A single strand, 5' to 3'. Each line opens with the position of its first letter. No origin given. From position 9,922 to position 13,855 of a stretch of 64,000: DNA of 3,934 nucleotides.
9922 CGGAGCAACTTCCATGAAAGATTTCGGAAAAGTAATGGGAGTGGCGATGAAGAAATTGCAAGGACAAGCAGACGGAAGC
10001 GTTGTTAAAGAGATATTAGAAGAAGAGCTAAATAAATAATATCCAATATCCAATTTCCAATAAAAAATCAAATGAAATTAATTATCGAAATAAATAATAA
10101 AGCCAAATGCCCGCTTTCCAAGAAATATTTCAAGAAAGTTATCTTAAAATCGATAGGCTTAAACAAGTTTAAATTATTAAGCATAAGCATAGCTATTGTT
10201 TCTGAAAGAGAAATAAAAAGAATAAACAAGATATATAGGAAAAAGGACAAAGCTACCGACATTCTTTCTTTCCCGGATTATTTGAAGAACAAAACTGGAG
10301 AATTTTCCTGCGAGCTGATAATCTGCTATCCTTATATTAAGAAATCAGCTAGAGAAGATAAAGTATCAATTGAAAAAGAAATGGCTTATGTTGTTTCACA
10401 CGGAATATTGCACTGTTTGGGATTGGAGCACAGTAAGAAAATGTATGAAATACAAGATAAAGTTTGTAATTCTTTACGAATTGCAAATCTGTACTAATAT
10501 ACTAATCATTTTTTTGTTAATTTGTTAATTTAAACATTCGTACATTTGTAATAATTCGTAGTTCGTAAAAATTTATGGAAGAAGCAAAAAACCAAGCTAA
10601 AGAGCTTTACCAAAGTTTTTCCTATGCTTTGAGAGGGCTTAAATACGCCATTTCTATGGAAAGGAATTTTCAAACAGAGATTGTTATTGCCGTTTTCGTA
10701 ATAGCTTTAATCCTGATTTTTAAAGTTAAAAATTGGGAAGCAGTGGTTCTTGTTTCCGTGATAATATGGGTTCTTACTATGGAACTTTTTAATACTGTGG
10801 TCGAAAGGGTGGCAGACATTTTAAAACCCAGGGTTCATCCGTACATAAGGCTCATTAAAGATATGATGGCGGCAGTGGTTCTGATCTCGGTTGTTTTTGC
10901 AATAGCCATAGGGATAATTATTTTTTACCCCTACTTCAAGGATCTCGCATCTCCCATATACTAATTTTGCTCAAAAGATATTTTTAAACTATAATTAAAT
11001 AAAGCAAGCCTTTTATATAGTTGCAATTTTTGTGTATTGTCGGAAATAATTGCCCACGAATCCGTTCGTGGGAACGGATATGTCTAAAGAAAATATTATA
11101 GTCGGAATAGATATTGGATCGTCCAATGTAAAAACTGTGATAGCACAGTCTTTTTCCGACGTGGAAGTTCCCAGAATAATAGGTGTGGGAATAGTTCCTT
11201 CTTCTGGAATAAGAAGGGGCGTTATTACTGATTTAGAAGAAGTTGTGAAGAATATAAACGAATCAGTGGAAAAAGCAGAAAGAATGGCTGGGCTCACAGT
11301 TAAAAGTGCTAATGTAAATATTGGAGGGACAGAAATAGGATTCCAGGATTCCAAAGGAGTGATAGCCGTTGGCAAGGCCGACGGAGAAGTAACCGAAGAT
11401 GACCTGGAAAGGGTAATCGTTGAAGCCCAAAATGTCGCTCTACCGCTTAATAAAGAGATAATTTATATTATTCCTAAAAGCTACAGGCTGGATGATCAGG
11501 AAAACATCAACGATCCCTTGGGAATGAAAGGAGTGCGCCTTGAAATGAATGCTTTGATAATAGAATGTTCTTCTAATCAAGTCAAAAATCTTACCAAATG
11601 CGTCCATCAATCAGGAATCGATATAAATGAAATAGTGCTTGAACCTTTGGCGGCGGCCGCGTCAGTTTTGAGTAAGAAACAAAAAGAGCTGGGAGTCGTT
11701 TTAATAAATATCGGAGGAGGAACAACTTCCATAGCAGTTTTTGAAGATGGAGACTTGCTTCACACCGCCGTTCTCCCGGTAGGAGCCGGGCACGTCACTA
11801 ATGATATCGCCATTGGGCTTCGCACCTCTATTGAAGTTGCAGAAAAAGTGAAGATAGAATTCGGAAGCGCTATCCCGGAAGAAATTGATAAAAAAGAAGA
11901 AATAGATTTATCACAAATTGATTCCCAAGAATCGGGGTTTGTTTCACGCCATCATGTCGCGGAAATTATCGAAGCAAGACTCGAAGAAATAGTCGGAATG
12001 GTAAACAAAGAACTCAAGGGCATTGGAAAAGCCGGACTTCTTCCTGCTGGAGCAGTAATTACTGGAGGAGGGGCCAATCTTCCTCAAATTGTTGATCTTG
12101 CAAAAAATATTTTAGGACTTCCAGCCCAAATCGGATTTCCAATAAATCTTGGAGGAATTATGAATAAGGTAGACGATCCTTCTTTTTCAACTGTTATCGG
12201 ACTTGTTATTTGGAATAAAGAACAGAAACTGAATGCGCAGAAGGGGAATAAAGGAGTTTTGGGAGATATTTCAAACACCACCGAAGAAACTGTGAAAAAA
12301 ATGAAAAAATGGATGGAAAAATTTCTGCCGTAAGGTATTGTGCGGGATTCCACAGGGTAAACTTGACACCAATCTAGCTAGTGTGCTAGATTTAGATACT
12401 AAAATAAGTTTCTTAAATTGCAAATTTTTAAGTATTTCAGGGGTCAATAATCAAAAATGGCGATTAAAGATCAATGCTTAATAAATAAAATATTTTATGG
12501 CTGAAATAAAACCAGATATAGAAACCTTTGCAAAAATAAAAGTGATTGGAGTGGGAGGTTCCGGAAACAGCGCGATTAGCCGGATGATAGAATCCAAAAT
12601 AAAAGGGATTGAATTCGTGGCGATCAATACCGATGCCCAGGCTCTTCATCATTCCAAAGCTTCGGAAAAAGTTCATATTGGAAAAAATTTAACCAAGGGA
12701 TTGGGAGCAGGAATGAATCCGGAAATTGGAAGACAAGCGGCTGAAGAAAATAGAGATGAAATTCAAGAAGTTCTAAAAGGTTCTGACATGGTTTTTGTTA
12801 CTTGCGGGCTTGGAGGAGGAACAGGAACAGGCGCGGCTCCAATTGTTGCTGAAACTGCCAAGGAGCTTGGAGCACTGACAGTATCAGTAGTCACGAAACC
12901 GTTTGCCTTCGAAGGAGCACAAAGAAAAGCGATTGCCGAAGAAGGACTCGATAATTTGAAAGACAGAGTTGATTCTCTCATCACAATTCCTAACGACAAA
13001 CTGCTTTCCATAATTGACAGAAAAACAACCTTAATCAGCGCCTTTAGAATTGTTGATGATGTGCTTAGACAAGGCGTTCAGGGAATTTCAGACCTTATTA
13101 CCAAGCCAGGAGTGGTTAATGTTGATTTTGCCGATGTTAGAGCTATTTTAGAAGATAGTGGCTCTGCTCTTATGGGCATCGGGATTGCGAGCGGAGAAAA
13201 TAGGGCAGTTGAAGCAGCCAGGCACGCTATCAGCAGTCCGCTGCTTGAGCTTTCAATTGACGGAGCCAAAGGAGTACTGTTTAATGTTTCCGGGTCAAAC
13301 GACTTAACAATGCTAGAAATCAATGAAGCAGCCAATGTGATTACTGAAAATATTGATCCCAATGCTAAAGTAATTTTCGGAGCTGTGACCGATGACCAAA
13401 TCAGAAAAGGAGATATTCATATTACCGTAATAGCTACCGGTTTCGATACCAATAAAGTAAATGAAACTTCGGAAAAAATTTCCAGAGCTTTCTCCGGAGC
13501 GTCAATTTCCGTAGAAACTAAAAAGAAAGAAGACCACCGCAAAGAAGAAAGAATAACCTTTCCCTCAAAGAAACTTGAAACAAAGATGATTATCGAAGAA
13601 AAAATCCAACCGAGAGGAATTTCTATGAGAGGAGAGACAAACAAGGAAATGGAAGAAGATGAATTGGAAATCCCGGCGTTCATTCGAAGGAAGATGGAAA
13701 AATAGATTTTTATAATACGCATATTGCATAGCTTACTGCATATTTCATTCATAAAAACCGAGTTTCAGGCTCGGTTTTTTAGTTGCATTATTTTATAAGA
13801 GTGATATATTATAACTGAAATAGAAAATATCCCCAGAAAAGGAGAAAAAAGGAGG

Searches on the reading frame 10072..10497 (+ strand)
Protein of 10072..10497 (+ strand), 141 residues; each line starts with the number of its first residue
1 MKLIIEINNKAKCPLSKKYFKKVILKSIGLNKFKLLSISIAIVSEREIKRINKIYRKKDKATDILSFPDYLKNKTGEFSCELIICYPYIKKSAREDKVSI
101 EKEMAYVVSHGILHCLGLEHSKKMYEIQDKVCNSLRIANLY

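Call 45: search_protein_families(library=pfam, proteins=[window:10072-10497:+], max_evalue=0.001)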
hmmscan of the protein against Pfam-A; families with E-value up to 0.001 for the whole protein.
window:10072-10497:+ (141 aa): 1 family
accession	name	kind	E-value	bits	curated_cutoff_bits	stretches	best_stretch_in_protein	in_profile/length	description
PF02130.23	YbeY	-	1.4e-23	83.6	25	1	18-128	9-122/129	Endoribonuclease YbeY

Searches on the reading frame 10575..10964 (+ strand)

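Call 45: search_protein_families(library=pfam, proteins=[window:10575-10964:+], max_evalue=0.001)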
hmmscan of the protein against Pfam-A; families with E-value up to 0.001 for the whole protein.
window:10575-10964:+ (129 aa): 1 family
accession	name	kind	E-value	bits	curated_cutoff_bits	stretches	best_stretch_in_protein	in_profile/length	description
PF01219.24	DAGK_prokar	-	8.1e-29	99.9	22.3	1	17-117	2-102/102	Prokaryotic diacylglycerol kinase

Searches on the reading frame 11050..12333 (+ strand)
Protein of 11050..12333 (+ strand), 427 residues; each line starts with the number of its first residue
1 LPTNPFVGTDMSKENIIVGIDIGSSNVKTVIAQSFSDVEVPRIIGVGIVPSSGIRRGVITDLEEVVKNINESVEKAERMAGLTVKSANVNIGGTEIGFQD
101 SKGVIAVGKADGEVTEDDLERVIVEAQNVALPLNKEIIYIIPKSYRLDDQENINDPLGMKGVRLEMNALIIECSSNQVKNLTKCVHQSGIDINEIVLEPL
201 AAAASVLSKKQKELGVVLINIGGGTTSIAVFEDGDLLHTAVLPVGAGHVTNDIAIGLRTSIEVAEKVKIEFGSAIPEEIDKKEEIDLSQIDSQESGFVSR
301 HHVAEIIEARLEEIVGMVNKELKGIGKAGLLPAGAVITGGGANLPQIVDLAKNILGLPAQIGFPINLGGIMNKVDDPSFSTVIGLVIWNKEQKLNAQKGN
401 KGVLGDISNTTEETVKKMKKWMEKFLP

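Call 7: search_protein_families(library=ncbifam, proteins=[window:11050-12333:+], max_evalue=0.01)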
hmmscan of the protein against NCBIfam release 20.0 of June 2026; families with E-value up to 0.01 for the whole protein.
window:11050-12333:+ (427 aa): 19 families
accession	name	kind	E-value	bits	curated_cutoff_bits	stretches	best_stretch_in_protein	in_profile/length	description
TIGR01174.1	ftsA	equivalog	9.5e-118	393.5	175.85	1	16-386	1-369/371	cell division protein FtsA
NF007009.0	PRK09472.1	equivalog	8.2e-85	285.4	409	1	12-424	5-418/420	cell division protein FtsA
NF011660.0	PRK15080.1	equivalog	2.2e-13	50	182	1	175-270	107-197/277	ethanolamine utilization protein EutJ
TIGR02529.1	EutJ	subfamily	1.4e-12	47.6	152.1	1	172-269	71-163/239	ethanolamine utilization protein EutJ family protein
TIGR01175.1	pilM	subfamily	3.2e-12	46.1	133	1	14-387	2-345/348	type IV pilus assembly protein PilM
TIGR00904.1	mreB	subfamily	1.7e-11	43.8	365.75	1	184-359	120-308/334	MreB/Mrl family cell shape determining protein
NF010539.0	PRK13927.1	subfamily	5.1e-11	42.1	293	1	187-361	124-310/339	rod shape-determining protein MreB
NF045709.1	Amuc_1101_fam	equivalog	1.4e-09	37.4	650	1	165-366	128-319/608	Amuc_1101 family PilM-like pilus complex protein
NF010540.1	PRK13929.1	exception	3.1e-09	36.4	515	1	175-361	111-308/334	rod-share determining protein MreBH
NF007992.0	PRK10719.1-3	equivalog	3.9e-07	29.3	598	1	187-250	120-181/478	ethanolamine ammonia-lyase reactivating factor EutA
NF045748.1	MPN316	equivalog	4.9e-07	29.2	500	1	163-325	154-314/424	MPN316 family protein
NF008673.0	PRK11678.1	equivalog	8.8e-07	28.1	331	1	175-232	169-227/450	molecular chaperone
NF007994.0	PRK10719.1-5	equivalog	1.5e-05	24.1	952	1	185-252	118-183/473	ethanolamine ammonia-lyase reactivating factor EutA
NF007993.0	PRK10719.1-4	equivalog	0.00011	21.3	769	1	194-251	127-183/467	ethanolamine ammonia-lyase reactivating factor EutA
NF007991.0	PRK10719.1-1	equivalog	0.00054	18.8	799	1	185-251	118-183/467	ethanolamine ammonia-lyase reactivating factor EutA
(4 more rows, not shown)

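Call 8: search_protein_families(library=pfam, proteins=[window:11050-12333:+], max_evalue=0.01)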
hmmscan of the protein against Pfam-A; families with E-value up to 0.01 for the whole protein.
window:11050-12333:+ (427 aa): 6 families
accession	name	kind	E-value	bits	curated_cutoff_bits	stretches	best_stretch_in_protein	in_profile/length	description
PF14450.12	FtsA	-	2.1e-42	144.9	31.8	2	217-384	1-127/127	Cell division protein FtsA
PF02491.25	SHS2_FTSA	-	1.6e-23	83.2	25.4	1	93-171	1-78/79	SHS2 domain inserted in FTSA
PF06723.19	MreB_Mbl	-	6.4e-12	45.4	27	1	181-361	112-303/327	MreB/Mbl protein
PF11104.14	PilM_2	-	1.3e-07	31.3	27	1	19-277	1-241/340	Type IV pilus assembly protein PilM;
PF06277.17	EutA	-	5.8e-07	29.2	27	1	200-256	130-185/475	Ethanolamine utilisation protein EutA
PF00012.26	HSP70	-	0.0019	16.9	20.6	0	185-232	156-204/599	Hsp70 protein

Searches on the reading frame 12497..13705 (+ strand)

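Call 7: search_protein_families(library=ncbifam, proteins=[window:12497-13705:+], max_evalue=0.01)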
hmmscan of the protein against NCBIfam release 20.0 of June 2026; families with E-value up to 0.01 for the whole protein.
window:12497-13705:+ (402 aa): 3 families
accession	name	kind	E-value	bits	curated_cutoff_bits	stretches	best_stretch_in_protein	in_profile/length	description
TIGR00065.1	ftsZ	equivalog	3.5e-130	434.4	295.2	1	11-333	17-337/353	cell division protein FtsZ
NF045859.1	glide_P42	exception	0.00037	19.6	280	1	227-350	225-349/365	gliding machinery protein P42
TIGR03483.1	FtsZ_alphas_C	equivalog_domain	0.0086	16.7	62.95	0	384-399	103-119/121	cell division protein FtsZ, alphaProteobacterial C-terminal extension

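Call 8: search_protein_families(library=pfam, proteins=[window:12497-13705:+], max_evalue=0.01)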
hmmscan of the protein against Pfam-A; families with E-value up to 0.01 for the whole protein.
window:12497-13705:+ (402 aa): 4 families
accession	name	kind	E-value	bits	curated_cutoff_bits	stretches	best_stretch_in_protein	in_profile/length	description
PF00091.31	Tubulin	-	5.8e-51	173.9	33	1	13-174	1-190/190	Tubulin/FtsZ family, GTPase domain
PF12327.13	FtsZ_C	-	3.2e-33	114.3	27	1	222-317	1-95/95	FtsZ family, C-terminal domain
PF13809.12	Tubulin_2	-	0.0035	17.1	27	0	16-59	2-54/356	Tubulin like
PF23877.1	DUF7231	-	0.0073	16.8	27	0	13-68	7-61/126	Family of unknown function (DUF7231)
